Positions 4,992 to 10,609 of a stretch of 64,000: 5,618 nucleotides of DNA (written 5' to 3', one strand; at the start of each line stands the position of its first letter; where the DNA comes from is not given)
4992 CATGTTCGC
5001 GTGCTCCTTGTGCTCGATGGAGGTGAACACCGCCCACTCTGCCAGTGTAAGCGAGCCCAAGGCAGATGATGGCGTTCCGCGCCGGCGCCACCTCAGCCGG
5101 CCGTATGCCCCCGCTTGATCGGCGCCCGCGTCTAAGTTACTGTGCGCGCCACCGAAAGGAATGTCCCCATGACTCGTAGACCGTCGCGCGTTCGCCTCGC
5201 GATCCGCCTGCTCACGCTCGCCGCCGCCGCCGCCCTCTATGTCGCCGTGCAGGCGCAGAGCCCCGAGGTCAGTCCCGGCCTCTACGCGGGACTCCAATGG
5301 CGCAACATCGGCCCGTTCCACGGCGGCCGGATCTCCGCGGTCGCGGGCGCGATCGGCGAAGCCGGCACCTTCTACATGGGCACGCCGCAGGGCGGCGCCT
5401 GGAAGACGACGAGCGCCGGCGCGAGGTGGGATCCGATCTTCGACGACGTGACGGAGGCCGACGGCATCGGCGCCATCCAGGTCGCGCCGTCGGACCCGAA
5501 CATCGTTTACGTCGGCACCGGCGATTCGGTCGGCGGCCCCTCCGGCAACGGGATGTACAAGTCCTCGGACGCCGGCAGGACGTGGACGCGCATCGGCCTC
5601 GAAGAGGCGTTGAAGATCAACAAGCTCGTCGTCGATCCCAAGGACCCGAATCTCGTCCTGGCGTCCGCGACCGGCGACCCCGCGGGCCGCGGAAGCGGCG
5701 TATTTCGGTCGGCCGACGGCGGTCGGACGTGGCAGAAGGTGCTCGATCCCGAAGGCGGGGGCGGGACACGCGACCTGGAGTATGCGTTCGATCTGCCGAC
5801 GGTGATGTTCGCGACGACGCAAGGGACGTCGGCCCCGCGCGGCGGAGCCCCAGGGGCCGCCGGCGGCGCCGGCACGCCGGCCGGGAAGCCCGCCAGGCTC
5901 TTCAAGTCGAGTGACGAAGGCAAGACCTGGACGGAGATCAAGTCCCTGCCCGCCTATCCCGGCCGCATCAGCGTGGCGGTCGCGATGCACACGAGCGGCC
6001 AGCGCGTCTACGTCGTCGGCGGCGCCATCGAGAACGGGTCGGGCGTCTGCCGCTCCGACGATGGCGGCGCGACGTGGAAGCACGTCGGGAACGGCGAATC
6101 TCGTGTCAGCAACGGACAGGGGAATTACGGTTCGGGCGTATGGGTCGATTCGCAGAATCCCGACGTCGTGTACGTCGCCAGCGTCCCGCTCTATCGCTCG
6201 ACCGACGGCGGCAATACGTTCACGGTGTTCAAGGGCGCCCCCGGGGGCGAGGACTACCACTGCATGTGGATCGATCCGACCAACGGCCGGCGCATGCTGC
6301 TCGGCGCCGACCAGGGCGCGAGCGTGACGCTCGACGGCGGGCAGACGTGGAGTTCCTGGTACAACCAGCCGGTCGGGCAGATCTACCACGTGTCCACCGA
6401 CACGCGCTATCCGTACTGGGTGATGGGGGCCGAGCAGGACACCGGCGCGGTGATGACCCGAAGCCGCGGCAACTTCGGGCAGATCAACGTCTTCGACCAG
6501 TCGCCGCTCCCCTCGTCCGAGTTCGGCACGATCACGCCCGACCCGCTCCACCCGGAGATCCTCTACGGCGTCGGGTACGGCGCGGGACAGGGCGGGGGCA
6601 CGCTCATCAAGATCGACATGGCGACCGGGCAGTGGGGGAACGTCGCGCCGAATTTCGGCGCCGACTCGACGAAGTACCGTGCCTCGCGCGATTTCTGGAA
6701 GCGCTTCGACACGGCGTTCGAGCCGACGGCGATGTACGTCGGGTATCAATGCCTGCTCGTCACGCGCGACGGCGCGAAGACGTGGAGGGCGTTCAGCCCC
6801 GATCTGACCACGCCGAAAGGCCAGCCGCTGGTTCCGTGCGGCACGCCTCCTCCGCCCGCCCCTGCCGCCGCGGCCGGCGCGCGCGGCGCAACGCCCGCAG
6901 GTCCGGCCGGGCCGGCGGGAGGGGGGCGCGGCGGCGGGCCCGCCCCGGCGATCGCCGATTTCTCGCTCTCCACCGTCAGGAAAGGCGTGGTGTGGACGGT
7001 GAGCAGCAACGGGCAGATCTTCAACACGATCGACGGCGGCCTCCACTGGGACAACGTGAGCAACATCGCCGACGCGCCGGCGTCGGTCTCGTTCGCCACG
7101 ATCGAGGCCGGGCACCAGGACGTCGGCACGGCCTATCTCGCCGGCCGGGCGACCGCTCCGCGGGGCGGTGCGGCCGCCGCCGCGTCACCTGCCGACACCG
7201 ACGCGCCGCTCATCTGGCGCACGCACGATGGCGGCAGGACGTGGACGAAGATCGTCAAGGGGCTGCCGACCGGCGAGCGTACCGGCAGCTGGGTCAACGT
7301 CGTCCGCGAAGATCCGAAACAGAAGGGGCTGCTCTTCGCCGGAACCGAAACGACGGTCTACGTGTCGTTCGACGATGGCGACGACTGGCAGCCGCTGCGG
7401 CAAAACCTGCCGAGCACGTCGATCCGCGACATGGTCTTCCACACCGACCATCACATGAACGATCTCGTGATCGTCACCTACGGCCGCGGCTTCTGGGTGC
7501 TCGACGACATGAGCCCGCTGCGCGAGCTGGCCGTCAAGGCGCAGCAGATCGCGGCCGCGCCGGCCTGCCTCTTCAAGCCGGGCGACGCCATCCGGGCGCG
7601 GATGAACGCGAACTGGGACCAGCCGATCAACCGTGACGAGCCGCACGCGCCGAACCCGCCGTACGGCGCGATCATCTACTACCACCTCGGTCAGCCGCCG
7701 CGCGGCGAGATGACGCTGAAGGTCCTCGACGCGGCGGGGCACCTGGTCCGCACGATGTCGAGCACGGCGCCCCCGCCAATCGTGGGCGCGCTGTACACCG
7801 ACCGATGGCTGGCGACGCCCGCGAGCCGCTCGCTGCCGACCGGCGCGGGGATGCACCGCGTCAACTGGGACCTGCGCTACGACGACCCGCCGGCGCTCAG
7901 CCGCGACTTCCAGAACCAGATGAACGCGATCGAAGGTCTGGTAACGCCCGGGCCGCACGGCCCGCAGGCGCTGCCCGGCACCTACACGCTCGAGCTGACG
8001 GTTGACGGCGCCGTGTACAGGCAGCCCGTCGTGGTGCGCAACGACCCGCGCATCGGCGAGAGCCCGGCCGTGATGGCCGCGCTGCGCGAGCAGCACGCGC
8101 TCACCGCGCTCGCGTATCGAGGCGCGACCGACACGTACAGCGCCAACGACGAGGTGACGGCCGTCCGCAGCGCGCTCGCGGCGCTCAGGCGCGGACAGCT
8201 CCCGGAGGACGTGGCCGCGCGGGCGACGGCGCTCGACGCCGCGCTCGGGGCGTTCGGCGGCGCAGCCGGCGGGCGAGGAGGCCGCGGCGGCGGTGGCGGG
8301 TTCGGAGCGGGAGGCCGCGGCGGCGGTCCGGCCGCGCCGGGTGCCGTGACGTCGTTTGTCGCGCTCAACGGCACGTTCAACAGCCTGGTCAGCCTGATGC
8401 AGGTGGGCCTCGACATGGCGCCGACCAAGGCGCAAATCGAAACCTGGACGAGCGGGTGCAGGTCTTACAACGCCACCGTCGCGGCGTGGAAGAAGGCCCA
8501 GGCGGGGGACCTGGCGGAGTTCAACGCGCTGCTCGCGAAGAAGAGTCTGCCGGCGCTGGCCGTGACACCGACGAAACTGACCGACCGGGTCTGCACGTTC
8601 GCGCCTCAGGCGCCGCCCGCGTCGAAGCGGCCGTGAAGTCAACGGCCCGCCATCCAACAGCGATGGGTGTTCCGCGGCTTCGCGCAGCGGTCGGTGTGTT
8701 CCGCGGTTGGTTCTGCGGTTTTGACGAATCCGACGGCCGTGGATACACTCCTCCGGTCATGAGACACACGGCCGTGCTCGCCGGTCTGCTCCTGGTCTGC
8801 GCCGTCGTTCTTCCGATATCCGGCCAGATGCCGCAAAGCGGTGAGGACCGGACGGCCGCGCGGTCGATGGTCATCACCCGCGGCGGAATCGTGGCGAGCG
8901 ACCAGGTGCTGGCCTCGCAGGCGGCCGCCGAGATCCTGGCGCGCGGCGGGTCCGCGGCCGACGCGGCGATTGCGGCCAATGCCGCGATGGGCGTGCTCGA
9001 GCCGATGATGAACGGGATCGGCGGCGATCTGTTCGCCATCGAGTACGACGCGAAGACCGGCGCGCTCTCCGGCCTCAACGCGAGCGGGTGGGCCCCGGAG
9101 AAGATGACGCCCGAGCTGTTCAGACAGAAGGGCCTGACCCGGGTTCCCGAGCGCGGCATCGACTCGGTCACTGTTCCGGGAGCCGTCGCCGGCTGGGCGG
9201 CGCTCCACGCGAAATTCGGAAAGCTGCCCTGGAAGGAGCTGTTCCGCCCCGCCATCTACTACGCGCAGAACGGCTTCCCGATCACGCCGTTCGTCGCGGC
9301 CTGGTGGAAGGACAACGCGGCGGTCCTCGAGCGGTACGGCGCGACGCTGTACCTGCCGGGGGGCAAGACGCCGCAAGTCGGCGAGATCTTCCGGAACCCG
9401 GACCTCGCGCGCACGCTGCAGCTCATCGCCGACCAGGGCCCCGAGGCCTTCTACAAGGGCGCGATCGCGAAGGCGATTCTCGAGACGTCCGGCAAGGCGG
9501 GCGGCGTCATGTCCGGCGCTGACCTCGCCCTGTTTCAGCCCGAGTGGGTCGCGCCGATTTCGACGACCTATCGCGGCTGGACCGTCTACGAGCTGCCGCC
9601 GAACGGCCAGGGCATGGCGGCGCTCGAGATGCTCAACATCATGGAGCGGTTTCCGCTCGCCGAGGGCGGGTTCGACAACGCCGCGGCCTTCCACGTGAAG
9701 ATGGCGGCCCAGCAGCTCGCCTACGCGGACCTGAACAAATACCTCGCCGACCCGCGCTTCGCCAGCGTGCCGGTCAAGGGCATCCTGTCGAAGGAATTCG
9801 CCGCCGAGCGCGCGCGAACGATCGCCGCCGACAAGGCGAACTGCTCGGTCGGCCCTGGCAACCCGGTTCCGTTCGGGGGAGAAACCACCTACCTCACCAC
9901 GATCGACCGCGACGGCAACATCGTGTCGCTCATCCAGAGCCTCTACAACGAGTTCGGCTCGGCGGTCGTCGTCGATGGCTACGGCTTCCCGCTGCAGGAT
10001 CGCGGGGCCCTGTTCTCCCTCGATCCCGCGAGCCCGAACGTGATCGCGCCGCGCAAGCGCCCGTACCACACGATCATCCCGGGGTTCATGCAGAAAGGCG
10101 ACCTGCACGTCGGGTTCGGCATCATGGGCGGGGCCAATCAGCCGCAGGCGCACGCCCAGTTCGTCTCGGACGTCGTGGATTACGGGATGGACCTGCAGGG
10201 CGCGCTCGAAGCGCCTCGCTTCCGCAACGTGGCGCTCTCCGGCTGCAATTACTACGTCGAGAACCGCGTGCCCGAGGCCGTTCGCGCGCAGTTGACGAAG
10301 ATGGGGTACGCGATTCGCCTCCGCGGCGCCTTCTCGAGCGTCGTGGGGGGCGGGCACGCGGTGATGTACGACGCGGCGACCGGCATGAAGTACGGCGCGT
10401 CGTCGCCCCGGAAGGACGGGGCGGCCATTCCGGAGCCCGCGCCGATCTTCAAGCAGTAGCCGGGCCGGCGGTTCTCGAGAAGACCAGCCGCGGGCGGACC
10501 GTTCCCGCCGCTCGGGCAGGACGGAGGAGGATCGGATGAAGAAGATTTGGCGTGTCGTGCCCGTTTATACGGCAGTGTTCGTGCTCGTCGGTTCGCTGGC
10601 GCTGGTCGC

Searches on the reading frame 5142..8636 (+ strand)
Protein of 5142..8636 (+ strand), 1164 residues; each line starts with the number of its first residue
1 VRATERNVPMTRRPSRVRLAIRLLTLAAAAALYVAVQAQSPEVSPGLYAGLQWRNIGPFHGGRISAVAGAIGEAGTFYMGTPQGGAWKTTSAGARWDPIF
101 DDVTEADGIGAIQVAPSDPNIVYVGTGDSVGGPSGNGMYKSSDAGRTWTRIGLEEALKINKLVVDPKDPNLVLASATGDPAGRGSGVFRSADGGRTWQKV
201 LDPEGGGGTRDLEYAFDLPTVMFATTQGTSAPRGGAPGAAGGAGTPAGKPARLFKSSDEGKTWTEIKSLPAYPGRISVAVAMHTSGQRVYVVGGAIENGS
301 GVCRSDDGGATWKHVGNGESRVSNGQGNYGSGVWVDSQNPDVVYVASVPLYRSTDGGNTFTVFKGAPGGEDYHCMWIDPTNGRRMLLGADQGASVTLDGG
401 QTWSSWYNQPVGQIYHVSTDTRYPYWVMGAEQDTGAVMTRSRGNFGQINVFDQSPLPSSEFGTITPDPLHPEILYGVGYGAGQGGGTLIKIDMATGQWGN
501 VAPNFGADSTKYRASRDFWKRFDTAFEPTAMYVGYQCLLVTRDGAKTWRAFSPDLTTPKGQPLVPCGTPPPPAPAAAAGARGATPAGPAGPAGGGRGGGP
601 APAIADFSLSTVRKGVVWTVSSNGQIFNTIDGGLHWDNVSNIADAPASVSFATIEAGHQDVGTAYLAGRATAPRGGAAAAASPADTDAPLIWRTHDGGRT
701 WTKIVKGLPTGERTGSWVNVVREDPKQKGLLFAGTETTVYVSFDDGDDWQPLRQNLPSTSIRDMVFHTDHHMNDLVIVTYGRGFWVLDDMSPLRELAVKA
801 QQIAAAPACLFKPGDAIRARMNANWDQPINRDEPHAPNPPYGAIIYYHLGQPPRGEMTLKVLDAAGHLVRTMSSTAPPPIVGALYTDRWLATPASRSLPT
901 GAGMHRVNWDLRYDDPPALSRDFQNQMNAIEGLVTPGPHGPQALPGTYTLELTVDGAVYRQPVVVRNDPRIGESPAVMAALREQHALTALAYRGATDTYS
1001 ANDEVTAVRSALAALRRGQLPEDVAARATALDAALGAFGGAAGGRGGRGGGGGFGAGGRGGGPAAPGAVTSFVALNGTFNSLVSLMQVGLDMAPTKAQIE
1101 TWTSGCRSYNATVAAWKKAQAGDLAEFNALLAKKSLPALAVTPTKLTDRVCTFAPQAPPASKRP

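Call 42: search_protein_families(library=pfam, proteins=[window:5142-8636:+], max_evalue=0.00001)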
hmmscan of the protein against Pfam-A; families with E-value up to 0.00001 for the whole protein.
window:5142-8636:+ (1164 aa): 3 families
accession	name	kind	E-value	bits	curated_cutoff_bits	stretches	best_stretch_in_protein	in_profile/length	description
PF15902.12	Sortilin-Vps10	-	5.9e-28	98.3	33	2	87-202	4-114/446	Sortilin, neurotensin receptor 3,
PF14870.12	PSII_BNR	-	7.5e-11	42.3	27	0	245-314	76-139/303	Photosynthesis system II assembly factor YCF48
PF02012.26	BNR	-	1.3e-06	27.9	27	0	188-199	1-12/12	BNR/Asp-box repeat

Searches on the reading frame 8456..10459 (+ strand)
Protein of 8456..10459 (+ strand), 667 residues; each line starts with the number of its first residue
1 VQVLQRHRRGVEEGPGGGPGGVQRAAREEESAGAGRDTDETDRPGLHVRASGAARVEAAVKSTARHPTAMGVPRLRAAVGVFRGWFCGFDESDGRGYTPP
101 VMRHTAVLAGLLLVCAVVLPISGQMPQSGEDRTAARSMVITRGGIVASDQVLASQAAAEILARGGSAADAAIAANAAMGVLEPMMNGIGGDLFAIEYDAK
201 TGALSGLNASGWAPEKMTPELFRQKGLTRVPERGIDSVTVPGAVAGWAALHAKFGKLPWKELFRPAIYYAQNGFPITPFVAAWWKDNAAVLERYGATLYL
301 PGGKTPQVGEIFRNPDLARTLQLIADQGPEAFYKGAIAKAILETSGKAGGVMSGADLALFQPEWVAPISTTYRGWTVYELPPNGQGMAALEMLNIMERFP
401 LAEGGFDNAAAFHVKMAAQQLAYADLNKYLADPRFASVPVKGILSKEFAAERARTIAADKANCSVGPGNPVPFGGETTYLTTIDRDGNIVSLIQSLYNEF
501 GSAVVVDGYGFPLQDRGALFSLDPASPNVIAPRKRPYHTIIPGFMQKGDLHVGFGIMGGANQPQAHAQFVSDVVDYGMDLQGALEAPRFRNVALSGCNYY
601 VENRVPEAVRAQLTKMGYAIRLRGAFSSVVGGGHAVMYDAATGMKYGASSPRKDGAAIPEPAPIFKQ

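Call 42: search_protein_families(library=pfam, proteins=[window:8456-10459:+], max_evalue=0.00001)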
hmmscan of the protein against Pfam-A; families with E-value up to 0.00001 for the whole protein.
window:8456-10459:+ (667 aa): 1 family
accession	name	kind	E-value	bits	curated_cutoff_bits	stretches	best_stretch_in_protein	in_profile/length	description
PF01019.26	G_glu_transpept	-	2.2e-147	492.4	27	1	159-655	2-512/512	Gamma-glutamyltranspeptidase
